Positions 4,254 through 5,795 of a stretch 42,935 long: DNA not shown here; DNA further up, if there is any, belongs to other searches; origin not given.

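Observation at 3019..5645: Tandem pair of atypical kinase-like paralogs whose duplicated 5' leader is better conserved than the coding sequence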

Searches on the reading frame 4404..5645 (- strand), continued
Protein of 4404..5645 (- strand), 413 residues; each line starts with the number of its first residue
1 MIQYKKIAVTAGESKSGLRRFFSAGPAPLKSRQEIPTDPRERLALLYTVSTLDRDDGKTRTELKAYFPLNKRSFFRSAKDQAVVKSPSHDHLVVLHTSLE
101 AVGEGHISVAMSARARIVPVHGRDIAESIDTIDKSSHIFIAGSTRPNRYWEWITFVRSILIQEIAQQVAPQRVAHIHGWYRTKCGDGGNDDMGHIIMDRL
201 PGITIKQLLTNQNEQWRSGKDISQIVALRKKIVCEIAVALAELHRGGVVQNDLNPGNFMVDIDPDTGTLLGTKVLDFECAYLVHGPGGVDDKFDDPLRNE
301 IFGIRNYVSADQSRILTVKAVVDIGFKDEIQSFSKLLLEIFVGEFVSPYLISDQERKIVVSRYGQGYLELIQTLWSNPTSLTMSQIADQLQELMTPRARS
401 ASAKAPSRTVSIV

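Call 35: find_related_loci(query=A3, collection=genome_contigs, flank=6000)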
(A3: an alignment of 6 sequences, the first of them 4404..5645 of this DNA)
Query A3 (413 aa) in genome_contigs; peptide patterns used: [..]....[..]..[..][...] (x = any residue, [..] = any of these).
536 stretches matched a pattern; 1 encode a relative of the query (tblastn E <= 1e-3); 1 distinct loci.
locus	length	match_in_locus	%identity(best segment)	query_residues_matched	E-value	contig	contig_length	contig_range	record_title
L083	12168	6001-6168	38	212-265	2e-6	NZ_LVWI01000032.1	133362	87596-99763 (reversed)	Paenibacillus helianthi strain P26E scaffold_15, whole genome shotgun sequence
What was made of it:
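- Tried and rejected: Pattern scans for the family: the GTDB representatives scan gave one irrelevant Paenibacillus kinase (call 35).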

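Call 36: find_related_loci(query=A3, collection=metagenome_contigs, flank=6000)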
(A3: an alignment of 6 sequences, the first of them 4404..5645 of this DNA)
Query A3 (413 aa) in metagenome_contigs; peptide patterns used: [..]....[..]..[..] (x = any residue, [..] = any of these).
548 stretches matched a pattern; 4 encode a relative of the query (tblastn E <= 1e-3); 4 distinct loci.
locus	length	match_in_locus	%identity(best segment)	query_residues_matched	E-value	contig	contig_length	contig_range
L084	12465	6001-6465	26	195-344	2e-10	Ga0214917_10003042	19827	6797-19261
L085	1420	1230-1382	45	227-282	1e-7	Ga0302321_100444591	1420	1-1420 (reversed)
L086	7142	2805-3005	33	193-263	4e-7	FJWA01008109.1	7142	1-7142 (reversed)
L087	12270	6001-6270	30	195-293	1e-5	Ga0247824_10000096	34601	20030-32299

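Call 39: search_solved_structures(query=A3, max_evalue=0.01, show_alignments=3)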
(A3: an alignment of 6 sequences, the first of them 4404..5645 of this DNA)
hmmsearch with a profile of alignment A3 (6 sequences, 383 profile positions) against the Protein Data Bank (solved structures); distinct sequences matched with E-value up to 0.01: 300 (the best 60 are shown).
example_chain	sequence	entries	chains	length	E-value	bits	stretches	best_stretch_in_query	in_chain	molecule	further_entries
4rgj_A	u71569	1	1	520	6.6e-06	28.8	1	201-262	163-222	Calcium-dependent protein kinase 4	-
4qox_A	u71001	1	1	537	6.9e-06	28.8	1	201-262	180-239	Calcium-dependent protein kinase 4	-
4mvf_A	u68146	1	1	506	1.3e-05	27.8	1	192-252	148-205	Calcium-dependent protein kinase 2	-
3dfa_A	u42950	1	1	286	1.7e-05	27.5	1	197-262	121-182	Calcium-dependent protein kinase cgd3_920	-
2wei_A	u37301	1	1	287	1.7e-05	27.4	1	197-262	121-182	CALMODULIN-DOMAIN PROTEIN KINASE 1, PUTATIVE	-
8unk_B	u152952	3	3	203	2.1e-05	27.2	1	193-271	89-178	Probable bifunctional tRNA threonylcarbamoyladenosine biosynthesis protein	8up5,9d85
7ncf_A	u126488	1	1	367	2.9e-05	26.7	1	202-254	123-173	Homeodomain-interacting protein kinase 2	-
6p5s_A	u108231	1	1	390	3.2e-05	26.6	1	202-254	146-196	Homeodomain-interacting protein kinase 2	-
9mzy_A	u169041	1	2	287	4.7e-05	26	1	192-284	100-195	Receptor-interacting serine/threonine-protein kinase 1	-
9mzz_A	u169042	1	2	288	4.7e-05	26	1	192-284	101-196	Receptor-interacting serine/threonine-protein kinase 1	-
9mzx_A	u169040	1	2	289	4.7e-05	26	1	192-284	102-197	Receptor-interacting serine/threonine-protein kinase 1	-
6nw2_A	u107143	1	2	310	4.8e-05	26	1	192-284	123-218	Receptor-interacting serine/threonine-protein kinase 1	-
24ib_A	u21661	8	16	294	4.9e-05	26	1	192-284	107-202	Receptor-interacting serine/threonine-protein kinase 1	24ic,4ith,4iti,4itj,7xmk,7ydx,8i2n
6nyh_A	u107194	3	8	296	5e-05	25.9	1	192-284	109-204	Receptor-interacting serine/threonine-protein kinase 1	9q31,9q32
7fcz_A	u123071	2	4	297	5e-05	25.9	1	192-284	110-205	Receptor-interacting serine/threonine-protein kinase 1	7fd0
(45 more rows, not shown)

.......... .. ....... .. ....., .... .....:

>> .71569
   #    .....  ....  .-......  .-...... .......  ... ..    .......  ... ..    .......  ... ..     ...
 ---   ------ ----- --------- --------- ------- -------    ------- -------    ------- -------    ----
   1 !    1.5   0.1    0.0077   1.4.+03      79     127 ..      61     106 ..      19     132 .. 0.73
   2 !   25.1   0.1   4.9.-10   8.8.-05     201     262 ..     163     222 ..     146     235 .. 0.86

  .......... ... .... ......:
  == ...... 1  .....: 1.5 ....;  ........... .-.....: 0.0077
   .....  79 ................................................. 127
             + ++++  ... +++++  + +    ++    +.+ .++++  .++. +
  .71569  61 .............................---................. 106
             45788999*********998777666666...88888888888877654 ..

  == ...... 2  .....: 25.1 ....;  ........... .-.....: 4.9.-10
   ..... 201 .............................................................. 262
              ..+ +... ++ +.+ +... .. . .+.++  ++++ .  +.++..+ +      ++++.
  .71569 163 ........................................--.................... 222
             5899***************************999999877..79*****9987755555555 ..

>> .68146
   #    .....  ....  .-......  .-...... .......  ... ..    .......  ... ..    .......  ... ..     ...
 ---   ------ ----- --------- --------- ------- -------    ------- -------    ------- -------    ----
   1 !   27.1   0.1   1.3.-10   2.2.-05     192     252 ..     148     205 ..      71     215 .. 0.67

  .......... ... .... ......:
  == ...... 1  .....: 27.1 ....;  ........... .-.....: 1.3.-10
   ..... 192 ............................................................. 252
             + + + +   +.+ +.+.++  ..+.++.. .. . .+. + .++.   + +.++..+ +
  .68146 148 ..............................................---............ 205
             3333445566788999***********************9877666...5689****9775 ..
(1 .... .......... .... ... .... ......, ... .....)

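Call 61: predict_structure(alignment_id=A5)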
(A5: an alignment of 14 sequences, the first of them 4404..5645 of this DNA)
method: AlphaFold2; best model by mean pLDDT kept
length: 413 residues; sequences in the alignment: 14
mean_pLDDT: 70.3   pTM: 0.78
mean pLDDT of the five models: 70.3, 70.0, 66.8, 65.9, 58.0
residues with pLDDT >= 90: 94; 70-90: 127; 50-70: 117; < 50: 75
segments of 3 or more residues with pLDDT < 50: 1-32, 68-80, 138-146, 186-188, 215-218, 404-413
pLDDT, mean of each block of 10 residues (from residue 1): 24 27 32 64 75 60 54 42 59 66 64 73 63 58 47 77 88 82 55 77 86 54 88 97 91 88 87 86 70 63 65 61 83 94 86 94 95 94 97 79 44 41
secondary structure, 60 per line:
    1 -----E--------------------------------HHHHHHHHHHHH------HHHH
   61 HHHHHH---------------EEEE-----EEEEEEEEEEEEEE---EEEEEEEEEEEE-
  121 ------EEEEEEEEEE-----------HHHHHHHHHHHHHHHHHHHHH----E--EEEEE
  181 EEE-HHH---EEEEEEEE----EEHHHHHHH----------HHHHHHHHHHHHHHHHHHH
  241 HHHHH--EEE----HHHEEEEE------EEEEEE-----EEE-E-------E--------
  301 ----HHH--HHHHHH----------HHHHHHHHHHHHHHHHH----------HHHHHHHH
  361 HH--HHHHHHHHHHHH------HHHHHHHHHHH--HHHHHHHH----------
elements in order: H39-50 H57-66 E82-85 E91-104 E108-119 E127-136 H148-168 E176-183 E191-198 H205-211 H222-245 E248-250 E258-262 E269-274 E280-282 H310-315 H326-342 H353-362 H365-376 H383-393 H396-403

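Call 63: fold_search(model_id=the predicted structure, library=pdb)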
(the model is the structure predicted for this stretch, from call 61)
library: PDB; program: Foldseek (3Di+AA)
matches with E <= 10: 1669; with E <= 0.001: 1521
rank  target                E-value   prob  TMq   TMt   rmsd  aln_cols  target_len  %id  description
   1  7ju5_A                3.1e-11  1.00  0.46  0.64   8.1       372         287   14  Structure of RET protein tyrosine kinase in complex with pralsetinib (released 2020-11-11)
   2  5amn                  4.2e-11  1.00  0.47  0.64   7.1       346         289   14  The Discovery of 2-Substituted Phenol Quinazolines as Potent and Selective RET Kinase Inhibitors (released 2016-02-17)
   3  8gmd_B                8.1e-11  1.00  0.48  0.64   6.1       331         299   15  CRYSTAL STRUCTURE OF AP2 ASSOCIATED KINASE 1 COMPLEXED WITH (5P)-3-({(8R)-5-[(4-aminopiperidin-1-yl)methyl]pyrrolo[2,1 (released 2023-07-12)
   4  7ju5_B                1.1e-10  1.00  0.46  0.63   7.8       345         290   14  Structure of RET protein tyrosine kinase in complex with pralsetinib (released 2020-11-11)
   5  4cki                  1.3e-10  1.00  0.49  0.66   7.2       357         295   15  Crystal Structure of oncogenic RET tyrosine kinase M918T bound to adenosine (released 2014-03-05)
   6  8gmd_A                1.4e-10  1.00  0.47  0.63   6.2       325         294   14  CRYSTAL STRUCTURE OF AP2 ASSOCIATED KINASE 1 COMPLEXED WITH (5P)-3-({(8R)-5-[(4-aminopiperidin-1-yl)methyl]pyrrolo[2,1 (released 2023-07-12)
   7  7dua_A                2.1e-10  1.00  0.48  0.66   7.3       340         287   15  Crystal structure of human Proto-oncogene tyrosine-protein kinase receptor Ret in complex with 4-amino-7-(1-methylcycl (released 2022-01-12)
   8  6ne7                  2.1e-10  1.00  0.45  0.61   7.2       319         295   16  Structure of G810A mutant of RET protein tyrosine kinase domain. (released 2019-06-05)
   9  8w3d_D                2.5e-10  1.00  0.47  0.63   7.9       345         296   13  TAS-120 covalent structure with FGFR2 molecular brake mutant (released 2025-01-01)
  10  7rj8_A                2.8e-10  1.00  0.44  0.59   6.8       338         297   14  CRYSTAL STRUCTURE OF AP2 ASSOCIATED KINASE 1 ISOFORM 1 COMPLEXED WITH LIGAND (2R)-2-AMINO-N-[3-(DIFLUOROM ETHOXY)-4-(1 (released 2022-02-23)
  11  4btj_A                2.9e-10  1.00  0.46  0.63   7.8       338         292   16  TTBK1 in complex with ATP (released 2013-09-25)
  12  8pqg_C                3.6e-10  1.00  0.47  0.62   6.7       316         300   13  c-KIT T670I mutated kinase domain in complex with avapritinib (released 2023-12-27)
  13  1mru_A                5.0e-10  1.00  0.45  0.67   6.3       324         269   14  Intracellular Ser/Thr protein kinase domain of Mycobacterium tuberculosis PknB. (released 2003-02-11)
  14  4btj_B                5.0e-10  1.00  0.48  0.65   6.6       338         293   16  TTBK1 in complex with ATP (released 2013-09-25)
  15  7f7w_A                5.0e-10  1.00  0.45  0.65   7.9       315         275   15  JAK2-JH2 (released 2022-03-30)
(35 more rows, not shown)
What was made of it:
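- On Protein kinase domain, Hanks-type/ePK (Pfam PF00069): Foldseek against PDB gives 1521 hits at E<=1e-3; the 50 listed are all protein kinase or pseudokinase domains, the best being RET, AAK1, TTBK1 and PknB (calls 61, 63).
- The AF2 model has pTM 0.78 with a core pLDDT of 85-97, and Foldseek returns 1521 PDB hits at E<=1e-3; all 50 listed hits are protein kinase or pseudokinase domains (calls 61, 63). JAK2 JH2 pseudokinase domains are among the top Foldseek hits (call 63). The best structural matches are protein kinases (call 63).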

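Call 72: find_encoding_contigs(protein=P0003, flank=8000, max_places=4)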
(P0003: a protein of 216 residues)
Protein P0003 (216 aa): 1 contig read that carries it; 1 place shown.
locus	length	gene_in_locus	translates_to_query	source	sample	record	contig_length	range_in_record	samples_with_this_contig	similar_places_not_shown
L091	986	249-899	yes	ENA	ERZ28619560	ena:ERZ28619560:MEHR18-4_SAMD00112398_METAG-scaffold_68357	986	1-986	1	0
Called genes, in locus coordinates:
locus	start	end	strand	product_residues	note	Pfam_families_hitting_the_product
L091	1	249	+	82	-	?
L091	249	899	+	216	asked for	PF00069:Pkinase (weak), PF06293:Kdo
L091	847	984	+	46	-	?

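Call 76: search_solved_structures(query=P0015, max_evalue=0.01, show_alignments=1)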
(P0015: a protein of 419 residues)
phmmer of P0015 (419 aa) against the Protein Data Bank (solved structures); distinct sequences matched with E-value up to 0.01: 1.
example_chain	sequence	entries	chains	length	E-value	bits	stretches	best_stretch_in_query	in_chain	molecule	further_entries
8vf6_A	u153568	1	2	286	0.0074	18.7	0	213-397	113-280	Serine/threonine-protein kinase 33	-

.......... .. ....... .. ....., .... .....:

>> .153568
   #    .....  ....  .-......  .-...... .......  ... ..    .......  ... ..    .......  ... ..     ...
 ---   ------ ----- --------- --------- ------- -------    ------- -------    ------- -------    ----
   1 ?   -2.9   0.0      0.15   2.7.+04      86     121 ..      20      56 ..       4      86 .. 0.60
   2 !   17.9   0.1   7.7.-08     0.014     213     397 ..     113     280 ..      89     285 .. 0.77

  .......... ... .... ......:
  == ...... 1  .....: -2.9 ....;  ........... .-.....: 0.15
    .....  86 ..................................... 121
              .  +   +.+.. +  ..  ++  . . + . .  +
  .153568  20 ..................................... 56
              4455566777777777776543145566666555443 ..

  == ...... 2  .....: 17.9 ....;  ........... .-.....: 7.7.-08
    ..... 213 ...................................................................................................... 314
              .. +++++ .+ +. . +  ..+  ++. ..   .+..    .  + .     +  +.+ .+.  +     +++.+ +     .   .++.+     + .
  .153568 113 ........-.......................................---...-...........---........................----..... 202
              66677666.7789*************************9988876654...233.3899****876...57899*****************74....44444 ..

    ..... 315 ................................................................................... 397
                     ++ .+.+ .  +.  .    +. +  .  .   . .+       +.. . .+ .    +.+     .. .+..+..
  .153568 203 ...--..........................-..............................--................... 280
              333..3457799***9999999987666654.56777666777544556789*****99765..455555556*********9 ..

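Call 80: search_protein_families(library=phrogs, proteins=[window:4404-5645:-], max_evalue=0.01)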
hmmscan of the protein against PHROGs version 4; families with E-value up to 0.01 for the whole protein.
window:4404-5645:- (413 aa): 0 families
